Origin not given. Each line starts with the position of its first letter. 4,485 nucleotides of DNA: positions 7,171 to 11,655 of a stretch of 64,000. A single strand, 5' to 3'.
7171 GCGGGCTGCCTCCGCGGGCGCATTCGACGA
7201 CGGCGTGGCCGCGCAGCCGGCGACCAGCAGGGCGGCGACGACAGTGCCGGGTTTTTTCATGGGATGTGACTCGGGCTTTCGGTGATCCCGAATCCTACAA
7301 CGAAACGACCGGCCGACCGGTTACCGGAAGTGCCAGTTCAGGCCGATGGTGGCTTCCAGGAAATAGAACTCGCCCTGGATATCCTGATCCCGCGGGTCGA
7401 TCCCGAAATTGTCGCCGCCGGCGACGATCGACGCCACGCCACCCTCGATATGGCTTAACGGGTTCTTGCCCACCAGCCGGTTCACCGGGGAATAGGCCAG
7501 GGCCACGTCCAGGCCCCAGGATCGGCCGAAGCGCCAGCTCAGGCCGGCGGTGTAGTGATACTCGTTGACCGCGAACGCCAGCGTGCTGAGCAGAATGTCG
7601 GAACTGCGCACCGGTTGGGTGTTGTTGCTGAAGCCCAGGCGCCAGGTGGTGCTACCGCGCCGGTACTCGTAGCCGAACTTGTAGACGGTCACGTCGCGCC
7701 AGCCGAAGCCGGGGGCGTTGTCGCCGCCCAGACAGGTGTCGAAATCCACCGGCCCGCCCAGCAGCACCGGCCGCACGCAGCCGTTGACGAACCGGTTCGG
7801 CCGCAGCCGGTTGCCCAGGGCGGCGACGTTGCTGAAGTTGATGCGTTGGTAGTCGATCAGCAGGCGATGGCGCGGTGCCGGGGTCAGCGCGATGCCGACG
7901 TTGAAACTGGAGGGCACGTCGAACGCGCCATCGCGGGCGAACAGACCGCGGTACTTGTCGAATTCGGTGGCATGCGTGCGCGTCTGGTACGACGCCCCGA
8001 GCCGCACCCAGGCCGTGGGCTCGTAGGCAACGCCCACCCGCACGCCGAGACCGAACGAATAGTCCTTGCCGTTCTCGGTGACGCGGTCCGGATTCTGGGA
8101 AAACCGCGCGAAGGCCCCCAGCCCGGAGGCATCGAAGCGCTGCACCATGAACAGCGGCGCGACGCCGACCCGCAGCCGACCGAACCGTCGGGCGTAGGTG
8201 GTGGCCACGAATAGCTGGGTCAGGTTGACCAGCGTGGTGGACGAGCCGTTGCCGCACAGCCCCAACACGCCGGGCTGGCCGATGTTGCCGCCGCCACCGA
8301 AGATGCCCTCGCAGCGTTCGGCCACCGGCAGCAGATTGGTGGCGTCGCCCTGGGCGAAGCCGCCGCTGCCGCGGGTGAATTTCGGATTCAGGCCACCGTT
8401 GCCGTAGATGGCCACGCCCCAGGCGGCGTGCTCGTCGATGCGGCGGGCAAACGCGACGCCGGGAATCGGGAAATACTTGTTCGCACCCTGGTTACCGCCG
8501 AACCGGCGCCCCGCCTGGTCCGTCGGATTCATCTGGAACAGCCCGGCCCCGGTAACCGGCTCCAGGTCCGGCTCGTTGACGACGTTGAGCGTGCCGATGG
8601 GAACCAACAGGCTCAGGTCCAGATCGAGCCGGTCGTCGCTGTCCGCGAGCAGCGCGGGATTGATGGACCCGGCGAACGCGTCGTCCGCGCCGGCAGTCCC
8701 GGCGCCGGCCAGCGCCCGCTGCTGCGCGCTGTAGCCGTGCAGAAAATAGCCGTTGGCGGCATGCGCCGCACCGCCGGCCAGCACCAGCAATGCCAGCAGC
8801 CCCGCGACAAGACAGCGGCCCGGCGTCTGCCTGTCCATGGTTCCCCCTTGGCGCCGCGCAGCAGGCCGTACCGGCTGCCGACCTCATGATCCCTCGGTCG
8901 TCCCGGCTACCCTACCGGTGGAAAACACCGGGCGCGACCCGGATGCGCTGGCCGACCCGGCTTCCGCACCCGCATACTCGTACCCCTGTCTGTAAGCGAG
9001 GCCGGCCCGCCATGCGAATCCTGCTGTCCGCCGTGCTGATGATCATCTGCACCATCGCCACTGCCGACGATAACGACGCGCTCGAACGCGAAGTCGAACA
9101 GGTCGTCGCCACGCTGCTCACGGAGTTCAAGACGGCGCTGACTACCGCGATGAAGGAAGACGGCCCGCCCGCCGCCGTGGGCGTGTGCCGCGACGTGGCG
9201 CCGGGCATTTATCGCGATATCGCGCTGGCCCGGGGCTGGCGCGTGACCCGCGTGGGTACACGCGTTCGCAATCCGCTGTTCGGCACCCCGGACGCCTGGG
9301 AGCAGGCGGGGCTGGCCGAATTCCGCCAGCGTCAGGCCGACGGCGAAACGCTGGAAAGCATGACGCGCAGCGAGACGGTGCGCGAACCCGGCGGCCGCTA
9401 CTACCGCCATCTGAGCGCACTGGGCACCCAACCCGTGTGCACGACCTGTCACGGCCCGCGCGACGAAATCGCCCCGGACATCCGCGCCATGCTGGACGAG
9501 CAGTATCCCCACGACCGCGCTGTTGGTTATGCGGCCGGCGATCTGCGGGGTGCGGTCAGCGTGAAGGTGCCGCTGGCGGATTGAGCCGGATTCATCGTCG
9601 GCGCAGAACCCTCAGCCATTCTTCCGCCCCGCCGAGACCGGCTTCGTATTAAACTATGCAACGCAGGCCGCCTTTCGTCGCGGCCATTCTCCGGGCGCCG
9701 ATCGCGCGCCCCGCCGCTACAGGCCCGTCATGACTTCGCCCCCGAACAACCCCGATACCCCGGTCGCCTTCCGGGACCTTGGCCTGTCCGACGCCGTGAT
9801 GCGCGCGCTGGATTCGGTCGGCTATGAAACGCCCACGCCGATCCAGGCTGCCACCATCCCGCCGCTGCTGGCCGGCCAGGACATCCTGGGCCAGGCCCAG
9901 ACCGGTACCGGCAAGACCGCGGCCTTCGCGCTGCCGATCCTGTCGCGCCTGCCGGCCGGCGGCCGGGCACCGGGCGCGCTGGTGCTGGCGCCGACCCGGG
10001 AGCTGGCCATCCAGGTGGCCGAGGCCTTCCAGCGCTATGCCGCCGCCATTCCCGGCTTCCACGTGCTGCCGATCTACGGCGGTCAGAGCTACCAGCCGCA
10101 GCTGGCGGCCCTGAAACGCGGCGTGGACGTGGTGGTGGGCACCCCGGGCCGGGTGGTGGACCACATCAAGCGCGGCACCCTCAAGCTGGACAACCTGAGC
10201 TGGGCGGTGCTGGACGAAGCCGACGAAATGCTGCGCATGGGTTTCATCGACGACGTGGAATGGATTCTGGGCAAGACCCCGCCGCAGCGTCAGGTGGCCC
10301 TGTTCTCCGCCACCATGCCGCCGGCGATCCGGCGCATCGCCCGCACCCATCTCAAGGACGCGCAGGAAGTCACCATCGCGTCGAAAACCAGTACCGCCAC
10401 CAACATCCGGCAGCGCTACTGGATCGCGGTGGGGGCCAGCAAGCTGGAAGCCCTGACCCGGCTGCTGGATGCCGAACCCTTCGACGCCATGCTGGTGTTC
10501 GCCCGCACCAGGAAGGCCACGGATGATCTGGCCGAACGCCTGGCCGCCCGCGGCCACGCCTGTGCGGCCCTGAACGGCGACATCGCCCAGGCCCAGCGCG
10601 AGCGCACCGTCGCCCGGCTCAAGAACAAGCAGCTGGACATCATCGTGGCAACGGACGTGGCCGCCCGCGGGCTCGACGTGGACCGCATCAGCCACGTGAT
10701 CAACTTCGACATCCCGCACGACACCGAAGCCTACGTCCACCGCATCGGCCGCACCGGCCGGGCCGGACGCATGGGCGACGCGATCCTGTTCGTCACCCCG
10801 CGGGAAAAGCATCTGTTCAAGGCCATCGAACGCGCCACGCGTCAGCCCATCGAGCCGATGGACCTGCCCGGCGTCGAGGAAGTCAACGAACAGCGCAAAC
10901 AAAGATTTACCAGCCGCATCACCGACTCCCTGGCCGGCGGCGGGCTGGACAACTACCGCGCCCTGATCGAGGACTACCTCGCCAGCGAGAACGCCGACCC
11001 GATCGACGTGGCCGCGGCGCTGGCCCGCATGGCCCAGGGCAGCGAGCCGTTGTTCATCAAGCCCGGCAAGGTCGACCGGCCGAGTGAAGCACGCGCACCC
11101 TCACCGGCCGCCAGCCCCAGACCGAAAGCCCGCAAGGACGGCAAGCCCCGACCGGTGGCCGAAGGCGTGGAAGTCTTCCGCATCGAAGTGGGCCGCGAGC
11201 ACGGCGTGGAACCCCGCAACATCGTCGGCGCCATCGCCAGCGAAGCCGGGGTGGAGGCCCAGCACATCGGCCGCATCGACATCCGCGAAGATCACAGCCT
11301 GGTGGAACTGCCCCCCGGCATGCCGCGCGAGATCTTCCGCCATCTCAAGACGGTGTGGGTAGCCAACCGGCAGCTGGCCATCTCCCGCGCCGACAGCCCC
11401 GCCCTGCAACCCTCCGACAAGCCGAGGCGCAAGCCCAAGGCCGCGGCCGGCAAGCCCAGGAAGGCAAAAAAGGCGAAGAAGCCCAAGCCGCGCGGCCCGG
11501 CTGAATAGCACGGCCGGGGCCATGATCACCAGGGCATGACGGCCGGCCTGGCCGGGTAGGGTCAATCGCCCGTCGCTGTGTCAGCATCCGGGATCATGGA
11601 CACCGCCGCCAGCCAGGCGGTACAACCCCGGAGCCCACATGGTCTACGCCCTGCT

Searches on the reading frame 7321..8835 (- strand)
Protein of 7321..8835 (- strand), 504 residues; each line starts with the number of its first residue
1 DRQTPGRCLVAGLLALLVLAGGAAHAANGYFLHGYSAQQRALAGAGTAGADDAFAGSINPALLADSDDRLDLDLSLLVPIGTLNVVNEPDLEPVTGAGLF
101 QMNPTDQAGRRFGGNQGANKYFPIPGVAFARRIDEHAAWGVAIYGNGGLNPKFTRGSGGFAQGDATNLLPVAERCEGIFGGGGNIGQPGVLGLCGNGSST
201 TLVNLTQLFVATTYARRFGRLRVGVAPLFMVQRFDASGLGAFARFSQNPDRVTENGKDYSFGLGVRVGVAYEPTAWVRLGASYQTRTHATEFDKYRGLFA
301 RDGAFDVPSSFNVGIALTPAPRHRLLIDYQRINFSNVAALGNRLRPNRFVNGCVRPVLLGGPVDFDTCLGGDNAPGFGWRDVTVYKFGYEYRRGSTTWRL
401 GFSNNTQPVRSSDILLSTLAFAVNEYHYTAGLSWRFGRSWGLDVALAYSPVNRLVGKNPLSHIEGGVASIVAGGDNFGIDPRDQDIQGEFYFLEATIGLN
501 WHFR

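Call 41: search_protein_families(library=pfam, proteins=[window:7321-8835:-], max_evalue=0.00001)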
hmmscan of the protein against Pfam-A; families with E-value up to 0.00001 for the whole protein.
window:7321-8835:- (504 aa): 1 family
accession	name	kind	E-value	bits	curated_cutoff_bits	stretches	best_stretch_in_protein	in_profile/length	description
PF03349.22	Toluene_X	-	2.6e-15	56.3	29.7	2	257-449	197-382/421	Outer membrane protein transport protein (OMPP1/FadL/TodX)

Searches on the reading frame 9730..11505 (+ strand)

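Call 41: search_protein_families(library=pfam, proteins=[window:9730-11505:+], max_evalue=0.00001)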
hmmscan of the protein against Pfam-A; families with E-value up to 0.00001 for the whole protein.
window:9730-11505:+ (592 aa): 4 families
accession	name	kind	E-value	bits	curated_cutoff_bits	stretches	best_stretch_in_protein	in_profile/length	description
PF00270.35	DEAD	-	7.9e-50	169.3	26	1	36-201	1-165/167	DEAD/DEAH box helicase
PF00271.37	Helicase_C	-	3e-29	101.9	23.5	1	238-346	2-110/110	Helicase conserved C-terminal domain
PF03880.21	DbpA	-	2.1e-22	79.4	25.6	1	483-552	2-71/72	DbpA RNA binding domain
PF25399.1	DeaD_dimer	-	2.7e-22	79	23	1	380-445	1-66/67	RNA helicase DeaD dimerization domain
